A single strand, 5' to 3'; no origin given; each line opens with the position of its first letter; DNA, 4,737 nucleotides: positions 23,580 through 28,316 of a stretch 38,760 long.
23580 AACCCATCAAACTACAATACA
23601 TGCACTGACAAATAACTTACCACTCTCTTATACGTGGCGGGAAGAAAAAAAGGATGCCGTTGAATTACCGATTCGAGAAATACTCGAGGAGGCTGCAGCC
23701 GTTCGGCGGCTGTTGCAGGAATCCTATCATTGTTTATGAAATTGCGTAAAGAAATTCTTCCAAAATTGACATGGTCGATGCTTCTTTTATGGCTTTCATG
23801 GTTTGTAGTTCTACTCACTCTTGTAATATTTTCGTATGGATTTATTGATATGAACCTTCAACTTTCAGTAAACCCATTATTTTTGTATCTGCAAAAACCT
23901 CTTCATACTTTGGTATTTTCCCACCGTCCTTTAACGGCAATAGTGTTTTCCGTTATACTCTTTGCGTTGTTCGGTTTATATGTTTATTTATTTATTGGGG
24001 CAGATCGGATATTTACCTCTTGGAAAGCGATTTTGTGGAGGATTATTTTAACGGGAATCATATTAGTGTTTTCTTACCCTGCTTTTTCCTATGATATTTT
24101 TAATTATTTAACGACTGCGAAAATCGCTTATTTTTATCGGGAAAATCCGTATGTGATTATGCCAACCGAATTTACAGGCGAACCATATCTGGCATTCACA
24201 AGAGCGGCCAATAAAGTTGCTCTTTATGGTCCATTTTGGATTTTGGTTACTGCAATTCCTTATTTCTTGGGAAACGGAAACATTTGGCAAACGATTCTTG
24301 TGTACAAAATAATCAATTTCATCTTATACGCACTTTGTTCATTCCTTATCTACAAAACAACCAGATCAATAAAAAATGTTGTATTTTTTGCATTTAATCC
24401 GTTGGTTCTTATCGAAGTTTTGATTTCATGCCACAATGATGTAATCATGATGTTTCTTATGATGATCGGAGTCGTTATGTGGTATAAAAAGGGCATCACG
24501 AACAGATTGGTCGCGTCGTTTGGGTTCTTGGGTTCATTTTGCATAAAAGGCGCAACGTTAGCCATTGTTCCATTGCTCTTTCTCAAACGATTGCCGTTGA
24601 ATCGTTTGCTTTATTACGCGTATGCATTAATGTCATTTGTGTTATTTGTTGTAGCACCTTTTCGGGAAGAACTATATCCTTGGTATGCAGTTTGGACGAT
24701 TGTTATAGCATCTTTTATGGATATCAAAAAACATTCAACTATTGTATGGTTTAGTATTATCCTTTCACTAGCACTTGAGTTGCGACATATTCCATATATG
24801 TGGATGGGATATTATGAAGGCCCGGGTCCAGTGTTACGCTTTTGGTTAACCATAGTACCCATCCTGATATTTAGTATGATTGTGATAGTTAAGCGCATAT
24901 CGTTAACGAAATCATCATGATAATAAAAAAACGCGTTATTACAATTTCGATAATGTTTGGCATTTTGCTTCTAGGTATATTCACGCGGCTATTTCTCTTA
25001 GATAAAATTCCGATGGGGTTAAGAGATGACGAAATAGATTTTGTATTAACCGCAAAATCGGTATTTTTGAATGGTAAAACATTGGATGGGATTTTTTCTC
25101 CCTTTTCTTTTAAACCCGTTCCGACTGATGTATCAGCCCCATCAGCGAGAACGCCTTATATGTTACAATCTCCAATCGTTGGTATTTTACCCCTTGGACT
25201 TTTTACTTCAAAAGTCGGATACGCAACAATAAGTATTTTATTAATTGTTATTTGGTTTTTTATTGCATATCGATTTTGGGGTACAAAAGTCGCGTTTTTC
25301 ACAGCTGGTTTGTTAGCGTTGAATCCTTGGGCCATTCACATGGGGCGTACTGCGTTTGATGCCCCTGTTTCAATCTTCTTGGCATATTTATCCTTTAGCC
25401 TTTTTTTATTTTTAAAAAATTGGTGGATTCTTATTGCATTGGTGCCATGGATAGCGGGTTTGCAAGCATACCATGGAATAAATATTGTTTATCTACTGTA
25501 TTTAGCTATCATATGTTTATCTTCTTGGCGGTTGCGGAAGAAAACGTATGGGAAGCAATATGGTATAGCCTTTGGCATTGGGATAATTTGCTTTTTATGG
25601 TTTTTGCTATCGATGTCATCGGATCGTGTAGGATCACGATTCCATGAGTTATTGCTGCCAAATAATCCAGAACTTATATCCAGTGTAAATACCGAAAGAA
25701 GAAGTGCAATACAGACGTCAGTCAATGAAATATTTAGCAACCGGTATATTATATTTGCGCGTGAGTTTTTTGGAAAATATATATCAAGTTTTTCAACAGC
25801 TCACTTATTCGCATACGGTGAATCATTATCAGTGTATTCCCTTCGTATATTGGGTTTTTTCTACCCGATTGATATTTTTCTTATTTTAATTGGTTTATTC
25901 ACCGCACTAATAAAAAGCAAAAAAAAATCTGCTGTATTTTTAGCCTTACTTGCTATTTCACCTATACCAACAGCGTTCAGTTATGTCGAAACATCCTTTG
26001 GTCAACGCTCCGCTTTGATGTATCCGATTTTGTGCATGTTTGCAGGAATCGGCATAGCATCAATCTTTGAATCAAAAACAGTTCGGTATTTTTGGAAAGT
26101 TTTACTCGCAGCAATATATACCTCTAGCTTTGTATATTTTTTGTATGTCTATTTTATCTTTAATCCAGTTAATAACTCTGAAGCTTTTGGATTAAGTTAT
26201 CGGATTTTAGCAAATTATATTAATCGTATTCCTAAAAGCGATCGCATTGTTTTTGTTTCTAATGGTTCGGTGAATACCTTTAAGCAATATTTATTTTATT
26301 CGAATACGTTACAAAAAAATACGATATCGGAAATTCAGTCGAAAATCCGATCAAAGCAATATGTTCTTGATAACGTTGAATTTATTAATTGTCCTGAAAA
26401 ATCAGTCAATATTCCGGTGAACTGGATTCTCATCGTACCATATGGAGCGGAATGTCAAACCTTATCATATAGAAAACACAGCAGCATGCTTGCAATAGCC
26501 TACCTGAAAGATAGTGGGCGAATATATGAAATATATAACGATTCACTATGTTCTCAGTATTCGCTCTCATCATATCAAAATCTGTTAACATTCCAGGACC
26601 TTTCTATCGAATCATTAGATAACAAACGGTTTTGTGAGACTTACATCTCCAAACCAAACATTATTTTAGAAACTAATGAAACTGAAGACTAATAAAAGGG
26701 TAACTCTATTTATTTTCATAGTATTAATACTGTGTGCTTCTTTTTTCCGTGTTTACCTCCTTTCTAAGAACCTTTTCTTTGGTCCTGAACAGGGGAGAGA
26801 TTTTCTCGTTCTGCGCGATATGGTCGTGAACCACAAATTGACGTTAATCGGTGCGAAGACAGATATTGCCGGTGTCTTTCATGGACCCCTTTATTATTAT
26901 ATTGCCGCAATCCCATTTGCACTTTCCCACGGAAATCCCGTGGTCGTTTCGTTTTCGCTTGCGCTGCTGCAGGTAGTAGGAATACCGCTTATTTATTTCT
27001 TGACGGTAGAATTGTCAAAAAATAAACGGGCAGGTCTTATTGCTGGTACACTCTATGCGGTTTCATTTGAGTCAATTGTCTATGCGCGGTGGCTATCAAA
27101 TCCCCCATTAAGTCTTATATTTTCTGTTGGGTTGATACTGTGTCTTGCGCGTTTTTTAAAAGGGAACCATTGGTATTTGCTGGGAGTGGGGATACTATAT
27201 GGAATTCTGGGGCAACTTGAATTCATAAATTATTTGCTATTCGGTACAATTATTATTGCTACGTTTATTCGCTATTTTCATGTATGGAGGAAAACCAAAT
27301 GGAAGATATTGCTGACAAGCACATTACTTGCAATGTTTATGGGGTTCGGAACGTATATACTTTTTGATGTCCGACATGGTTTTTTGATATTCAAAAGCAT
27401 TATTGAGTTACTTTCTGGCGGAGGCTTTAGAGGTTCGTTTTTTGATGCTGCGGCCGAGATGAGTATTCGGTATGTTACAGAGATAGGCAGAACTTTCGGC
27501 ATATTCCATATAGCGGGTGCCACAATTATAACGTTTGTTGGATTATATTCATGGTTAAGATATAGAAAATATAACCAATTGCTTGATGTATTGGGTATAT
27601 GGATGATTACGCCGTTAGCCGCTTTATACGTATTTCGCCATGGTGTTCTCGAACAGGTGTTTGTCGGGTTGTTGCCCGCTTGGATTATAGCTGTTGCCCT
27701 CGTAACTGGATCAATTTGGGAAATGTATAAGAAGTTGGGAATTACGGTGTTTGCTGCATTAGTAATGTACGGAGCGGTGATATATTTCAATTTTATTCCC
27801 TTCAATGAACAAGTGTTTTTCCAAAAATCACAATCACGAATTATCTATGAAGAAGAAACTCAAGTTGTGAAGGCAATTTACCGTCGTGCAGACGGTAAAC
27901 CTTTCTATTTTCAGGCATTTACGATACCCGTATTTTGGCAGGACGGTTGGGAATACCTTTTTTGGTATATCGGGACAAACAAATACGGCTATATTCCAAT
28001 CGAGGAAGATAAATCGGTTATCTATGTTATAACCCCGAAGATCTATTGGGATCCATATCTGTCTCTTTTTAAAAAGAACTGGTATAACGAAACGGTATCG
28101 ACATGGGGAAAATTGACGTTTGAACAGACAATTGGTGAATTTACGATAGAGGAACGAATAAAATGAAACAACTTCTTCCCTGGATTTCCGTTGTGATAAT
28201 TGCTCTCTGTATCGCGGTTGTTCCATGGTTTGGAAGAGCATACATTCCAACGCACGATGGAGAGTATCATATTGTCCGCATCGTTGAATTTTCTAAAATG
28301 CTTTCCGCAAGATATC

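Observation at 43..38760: Array of 17 GT-C glycosyltransferases from at least six subfamilies: a candidate extracytoplasmic glycan-building system with unknown acceptor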

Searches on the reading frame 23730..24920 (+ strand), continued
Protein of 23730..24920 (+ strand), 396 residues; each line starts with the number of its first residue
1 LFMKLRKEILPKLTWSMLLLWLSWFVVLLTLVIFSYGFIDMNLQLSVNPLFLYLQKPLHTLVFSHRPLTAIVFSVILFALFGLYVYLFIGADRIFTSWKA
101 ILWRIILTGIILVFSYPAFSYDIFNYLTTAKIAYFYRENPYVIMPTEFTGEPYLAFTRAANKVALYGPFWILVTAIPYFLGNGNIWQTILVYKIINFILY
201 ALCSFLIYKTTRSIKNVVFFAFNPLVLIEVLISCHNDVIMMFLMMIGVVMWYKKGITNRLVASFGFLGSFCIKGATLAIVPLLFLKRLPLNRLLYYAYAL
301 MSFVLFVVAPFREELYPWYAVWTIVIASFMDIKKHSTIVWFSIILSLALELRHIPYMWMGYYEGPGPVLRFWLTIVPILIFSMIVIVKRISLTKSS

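Call 53: list_cluster_members(proteins=[P0017, P0037, P0052, P0073, P0082, P0089, P0123, P0113, P0124, P0128])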
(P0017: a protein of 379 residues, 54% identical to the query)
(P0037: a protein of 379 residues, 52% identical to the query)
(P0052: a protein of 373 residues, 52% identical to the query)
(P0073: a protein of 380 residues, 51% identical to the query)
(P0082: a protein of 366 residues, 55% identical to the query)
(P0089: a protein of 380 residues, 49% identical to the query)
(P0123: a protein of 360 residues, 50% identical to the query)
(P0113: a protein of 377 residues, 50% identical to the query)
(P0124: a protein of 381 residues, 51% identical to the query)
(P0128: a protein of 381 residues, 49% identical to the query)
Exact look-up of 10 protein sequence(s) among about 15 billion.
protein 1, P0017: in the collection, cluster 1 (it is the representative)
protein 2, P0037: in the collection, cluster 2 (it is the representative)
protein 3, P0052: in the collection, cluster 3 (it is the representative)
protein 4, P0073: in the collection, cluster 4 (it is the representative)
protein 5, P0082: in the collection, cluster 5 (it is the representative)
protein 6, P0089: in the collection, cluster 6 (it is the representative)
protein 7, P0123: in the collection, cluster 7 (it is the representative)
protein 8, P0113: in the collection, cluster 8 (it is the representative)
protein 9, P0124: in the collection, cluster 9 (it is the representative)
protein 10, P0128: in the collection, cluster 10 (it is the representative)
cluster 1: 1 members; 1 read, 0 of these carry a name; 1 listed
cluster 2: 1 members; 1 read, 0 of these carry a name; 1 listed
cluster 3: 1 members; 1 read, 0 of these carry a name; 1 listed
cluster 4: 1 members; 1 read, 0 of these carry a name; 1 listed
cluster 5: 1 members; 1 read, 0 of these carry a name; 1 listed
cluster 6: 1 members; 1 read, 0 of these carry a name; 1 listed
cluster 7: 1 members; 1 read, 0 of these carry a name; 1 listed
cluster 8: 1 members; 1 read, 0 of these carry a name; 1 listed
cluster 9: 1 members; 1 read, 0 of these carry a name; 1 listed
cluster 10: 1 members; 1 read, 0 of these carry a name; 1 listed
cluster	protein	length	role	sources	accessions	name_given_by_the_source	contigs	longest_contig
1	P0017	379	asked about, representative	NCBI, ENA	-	-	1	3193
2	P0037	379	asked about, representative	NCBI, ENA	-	-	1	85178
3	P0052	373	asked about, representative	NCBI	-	-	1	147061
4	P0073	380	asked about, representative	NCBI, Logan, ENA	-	-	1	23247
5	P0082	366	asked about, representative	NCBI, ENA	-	-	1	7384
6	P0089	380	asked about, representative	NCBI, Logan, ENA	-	-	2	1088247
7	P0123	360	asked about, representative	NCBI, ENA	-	-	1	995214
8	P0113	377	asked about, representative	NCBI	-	-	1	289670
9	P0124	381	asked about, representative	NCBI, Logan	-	-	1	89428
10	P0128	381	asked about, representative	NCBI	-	-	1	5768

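Call 57: find_homologous_proteins(query=L008:2-2201:-)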
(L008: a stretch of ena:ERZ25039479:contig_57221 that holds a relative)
Query L008:2-2201:- (733 aa): 468 proteins with E <= 0.001 among 8000 candidates; the best 120 are listed.
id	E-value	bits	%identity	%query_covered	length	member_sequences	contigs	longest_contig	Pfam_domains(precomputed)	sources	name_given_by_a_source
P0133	0.0e+0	1309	75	100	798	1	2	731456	PF09586.17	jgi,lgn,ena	jgi:hypothetical protein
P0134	0.0e+0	1289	75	100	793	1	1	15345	PF09586.17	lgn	-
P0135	0.0e+0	1283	75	100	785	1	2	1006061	PF09586.17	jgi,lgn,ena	jgi:hypothetical protein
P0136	0.0e+0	1280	74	100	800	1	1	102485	PF09586.17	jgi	jgi:hypothetical protein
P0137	0.0e+0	1248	73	100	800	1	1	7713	PF09586.17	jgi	jgi:hypothetical protein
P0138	0.0e+0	1243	72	100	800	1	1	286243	PF09586.17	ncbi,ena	-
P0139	0.0e+0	1224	73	100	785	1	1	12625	PF09586.17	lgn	-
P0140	0.0e+0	1213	72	100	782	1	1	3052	PF09586.17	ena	-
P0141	0.0e+0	1200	72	100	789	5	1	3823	PF09586.17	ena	-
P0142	0.0e+0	1199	71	100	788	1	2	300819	PF09586.17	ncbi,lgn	-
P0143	0.0e+0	1184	70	100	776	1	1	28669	PF09586.17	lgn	-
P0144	0.0e+0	1180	68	100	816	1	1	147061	PF09586.17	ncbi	-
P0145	0.0e+0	1174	72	100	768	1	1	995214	PF09586.17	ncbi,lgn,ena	-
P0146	0.0e+0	1173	71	100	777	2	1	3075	PF09586.17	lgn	-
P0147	0.0e+0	1169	69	100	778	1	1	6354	PF09586.17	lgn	-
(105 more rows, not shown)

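Call 58: find_encoding_contigs(protein=P0145, flank=10000, max_places=1)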
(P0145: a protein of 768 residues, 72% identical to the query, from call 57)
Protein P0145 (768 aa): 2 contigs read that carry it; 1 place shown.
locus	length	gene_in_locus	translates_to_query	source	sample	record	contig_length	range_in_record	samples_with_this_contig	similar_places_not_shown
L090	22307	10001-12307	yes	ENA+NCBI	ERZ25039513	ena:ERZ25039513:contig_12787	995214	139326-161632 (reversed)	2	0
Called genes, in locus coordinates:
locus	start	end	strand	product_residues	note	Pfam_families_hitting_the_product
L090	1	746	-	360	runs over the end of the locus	PF26314:MptA_B_family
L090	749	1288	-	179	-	-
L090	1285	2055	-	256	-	PF00535:Glycos_transf_2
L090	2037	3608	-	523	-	PF10131:PTPS_related (weak)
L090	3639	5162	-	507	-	PF13231:PMT_2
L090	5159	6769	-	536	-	PF02366:PMT (weak), PF13231:PMT_2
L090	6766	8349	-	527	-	PF02366:PMT, PF13231:PMT_2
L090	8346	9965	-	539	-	PF02366:PMT, PF13231:PMT_2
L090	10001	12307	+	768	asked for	PF09586:YfhO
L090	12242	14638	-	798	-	PF09586:YfhO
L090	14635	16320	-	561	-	PF13231:PMT_2 (weak)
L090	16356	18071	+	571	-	PF13231:PMT_2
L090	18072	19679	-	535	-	PF02366:PMT, PF13231:PMT_2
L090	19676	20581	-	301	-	PF00535:Glycos_transf_2, PF13641:Glyco_tranf_2_3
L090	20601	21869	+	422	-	PF13231:PMT_2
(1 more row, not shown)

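Call 59: find_encoding_contigs(protein=P0123, flank=10000, max_places=1)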
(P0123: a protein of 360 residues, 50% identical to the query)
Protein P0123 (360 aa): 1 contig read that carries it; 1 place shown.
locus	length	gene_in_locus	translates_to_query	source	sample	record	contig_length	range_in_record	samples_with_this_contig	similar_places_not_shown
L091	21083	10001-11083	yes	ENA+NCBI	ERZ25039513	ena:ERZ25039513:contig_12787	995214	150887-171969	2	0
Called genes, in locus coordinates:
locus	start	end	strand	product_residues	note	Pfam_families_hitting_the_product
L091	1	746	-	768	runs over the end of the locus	PF09586:YfhO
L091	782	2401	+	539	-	PF02366:PMT, PF13231:PMT_2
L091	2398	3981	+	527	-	PF02366:PMT, PF13231:PMT_2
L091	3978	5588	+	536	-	PF02366:PMT (weak), PF13231:PMT_2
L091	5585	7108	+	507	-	PF13231:PMT_2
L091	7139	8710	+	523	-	PF10131:PTPS_related (weak)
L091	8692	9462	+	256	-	PF00535:Glycos_transf_2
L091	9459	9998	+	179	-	-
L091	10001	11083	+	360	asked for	PF26314:MptA_B_family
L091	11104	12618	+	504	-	PF10131:PTPS_related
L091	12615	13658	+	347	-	PF13579:Glyco_trans_4_4 (weak), PF13439:Glyco_transf_4, PF20706:GT4-conflict, PF00534:Glycos_transf_1, PF13692:Glyco_trans_1_4, PF13524:Glyco_trans_1_2 (weak)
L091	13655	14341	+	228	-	PF00535:Glycos_transf_2, PF10111:Glyco_tranf_2_2, PF13641:Glyco_tranf_2_3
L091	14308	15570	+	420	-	PF01943:Polysacc_synt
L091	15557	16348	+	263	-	PF00535:Glycos_transf_2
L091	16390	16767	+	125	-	PF05635:23S_rRNA_IVP, PF22296:bAvd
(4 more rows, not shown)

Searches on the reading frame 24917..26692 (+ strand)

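Call 4: search_protein_families(library=pfam, proteins=[window:24917-26692:+], max_evalue=0.01)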
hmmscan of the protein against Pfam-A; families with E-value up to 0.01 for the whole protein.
window:24917-26692:+ (591 aa): 0 families

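Call 9: search_protein_families(library=ncbifam, proteins=[window:24917-26692:+], max_evalue=0.01)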
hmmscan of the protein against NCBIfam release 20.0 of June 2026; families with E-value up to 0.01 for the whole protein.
window:24917-26692:+ (591 aa): 0 families

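Call 31: search_protein_families(library=pfam, proteins=[window:24917-26692:+], max_evalue=10)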
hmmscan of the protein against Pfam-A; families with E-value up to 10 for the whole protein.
window:24917-26692:+ (591 aa): 1 family
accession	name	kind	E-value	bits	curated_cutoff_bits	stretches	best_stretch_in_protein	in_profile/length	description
PF24711.1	YxiG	-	0.049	14.3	27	1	537-588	61-112/129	YxiG-like protein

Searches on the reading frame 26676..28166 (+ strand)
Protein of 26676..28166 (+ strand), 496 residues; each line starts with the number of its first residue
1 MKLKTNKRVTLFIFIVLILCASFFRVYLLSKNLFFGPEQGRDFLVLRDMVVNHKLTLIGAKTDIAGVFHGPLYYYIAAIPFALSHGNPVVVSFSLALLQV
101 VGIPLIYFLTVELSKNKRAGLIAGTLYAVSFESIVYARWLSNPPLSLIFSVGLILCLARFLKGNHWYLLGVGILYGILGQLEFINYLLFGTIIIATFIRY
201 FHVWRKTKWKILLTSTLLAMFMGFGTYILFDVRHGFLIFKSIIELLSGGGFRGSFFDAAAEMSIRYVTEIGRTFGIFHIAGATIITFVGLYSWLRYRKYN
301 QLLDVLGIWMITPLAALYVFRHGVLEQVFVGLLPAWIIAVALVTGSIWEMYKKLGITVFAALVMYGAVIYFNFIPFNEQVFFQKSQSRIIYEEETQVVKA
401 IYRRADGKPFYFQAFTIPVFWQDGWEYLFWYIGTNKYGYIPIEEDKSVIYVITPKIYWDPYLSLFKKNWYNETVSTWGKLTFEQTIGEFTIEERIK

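Call 4: search_protein_families(library=pfam, proteins=[window:26676-28166:+], max_evalue=0.01)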
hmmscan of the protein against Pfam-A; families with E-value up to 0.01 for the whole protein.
window:26676-28166:+ (496 aa): 1 family
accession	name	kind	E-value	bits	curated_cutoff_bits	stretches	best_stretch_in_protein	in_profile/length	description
PF13231.12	PMT_2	-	1.8e-07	31.9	26.1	1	69-222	2-155/160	Dolichyl-phosphate-mannose-protein mannosyltransferase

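Call 9: search_protein_families(library=ncbifam, proteins=[window:26676-28166:+], max_evalue=0.01)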
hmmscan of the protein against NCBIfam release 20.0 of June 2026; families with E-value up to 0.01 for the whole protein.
window:26676-28166:+ (496 aa): 1 family
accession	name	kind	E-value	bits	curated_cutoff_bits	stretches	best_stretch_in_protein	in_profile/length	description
TIGR03663.1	TIGR03663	subfamily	1.9e-06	27.2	126.25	1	14-171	4-151/435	flippase activity-associated protein Agl23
